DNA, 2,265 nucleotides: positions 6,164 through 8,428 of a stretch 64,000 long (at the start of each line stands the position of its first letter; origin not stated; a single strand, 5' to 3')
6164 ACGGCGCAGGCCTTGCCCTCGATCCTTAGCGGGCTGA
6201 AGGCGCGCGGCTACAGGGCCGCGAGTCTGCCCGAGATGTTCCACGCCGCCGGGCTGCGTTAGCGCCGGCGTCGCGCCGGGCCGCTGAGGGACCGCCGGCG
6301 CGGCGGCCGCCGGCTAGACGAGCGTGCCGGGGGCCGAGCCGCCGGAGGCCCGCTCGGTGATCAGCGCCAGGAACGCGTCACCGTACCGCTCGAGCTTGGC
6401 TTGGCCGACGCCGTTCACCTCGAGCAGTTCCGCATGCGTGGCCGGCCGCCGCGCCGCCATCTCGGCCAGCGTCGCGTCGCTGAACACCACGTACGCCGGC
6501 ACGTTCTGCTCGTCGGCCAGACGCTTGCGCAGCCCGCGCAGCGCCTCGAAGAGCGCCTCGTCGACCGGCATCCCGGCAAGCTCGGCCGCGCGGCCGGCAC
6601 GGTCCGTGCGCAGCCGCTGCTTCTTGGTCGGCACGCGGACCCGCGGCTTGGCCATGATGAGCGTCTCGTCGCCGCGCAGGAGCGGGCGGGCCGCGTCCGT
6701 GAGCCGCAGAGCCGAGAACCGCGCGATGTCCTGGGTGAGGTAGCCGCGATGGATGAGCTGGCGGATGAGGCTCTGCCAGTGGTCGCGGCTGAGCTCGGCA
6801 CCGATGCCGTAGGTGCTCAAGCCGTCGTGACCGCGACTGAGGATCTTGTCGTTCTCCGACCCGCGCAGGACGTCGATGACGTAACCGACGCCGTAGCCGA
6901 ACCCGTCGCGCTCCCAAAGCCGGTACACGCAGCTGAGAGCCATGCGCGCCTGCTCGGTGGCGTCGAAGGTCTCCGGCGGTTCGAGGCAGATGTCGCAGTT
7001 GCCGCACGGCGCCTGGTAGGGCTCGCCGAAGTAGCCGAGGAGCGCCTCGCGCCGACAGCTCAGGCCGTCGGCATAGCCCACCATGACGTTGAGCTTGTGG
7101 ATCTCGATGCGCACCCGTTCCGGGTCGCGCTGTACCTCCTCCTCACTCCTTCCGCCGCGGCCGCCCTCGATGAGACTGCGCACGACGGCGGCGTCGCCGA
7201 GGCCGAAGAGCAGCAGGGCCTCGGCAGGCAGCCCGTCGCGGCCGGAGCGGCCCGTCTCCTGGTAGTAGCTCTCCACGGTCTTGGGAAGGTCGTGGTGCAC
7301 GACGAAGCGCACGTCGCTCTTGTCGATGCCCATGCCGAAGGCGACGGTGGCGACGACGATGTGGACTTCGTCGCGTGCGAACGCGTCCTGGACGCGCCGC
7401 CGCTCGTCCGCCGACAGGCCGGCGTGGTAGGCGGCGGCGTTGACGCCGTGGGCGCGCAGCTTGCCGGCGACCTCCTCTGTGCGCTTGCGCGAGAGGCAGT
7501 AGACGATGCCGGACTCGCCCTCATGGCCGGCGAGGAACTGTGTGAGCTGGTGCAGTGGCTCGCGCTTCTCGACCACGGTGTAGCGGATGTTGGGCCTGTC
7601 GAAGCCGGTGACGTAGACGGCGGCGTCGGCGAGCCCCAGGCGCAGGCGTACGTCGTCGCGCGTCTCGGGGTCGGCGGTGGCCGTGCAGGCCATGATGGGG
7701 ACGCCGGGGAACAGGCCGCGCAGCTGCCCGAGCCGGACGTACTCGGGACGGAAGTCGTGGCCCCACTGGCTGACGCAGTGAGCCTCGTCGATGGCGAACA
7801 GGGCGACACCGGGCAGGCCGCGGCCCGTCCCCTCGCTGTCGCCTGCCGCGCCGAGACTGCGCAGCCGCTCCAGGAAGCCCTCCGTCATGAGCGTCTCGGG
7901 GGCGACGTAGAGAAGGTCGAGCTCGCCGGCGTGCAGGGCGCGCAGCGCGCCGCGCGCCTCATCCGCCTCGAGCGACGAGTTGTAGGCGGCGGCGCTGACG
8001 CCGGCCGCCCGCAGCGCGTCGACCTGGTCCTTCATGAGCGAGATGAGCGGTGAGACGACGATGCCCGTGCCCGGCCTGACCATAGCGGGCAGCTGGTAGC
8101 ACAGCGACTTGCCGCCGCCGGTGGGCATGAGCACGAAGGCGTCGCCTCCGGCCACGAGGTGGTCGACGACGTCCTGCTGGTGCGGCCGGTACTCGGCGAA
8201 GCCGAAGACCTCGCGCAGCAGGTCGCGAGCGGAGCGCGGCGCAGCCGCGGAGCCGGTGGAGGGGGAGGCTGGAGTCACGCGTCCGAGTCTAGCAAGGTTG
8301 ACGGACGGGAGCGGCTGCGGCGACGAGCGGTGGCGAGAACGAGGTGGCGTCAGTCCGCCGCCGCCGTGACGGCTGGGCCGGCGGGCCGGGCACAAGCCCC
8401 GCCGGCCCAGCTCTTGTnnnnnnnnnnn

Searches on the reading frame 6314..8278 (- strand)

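Call 56: search_protein_families(library=pfam, proteins=[window:6314-8278:-])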
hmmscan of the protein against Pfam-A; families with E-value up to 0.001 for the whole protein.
window:6314-8278:- (654 aa): 5 families
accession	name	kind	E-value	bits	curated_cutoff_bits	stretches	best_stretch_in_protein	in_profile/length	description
PF09382.16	RQC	-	4.9e-38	129.9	23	1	434-546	1-109/114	RQC domain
PF00570.28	HRDC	-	2.6e-25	88.6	23.8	1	573-640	1-68/68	HRDC domain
PF00270.35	DEAD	-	1.7e-23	83.6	26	1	31-208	1-165/167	DEAD/DEAH box helicase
PF00271.37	Helicase_C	-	1.1e-22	80.8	23.5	1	243-349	4-110/110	Helicase conserved C-terminal domain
PF16124.10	RecQ_Zn_bind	-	1e-15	58.6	25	1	361-432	2-66/66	RecQ zinc-binding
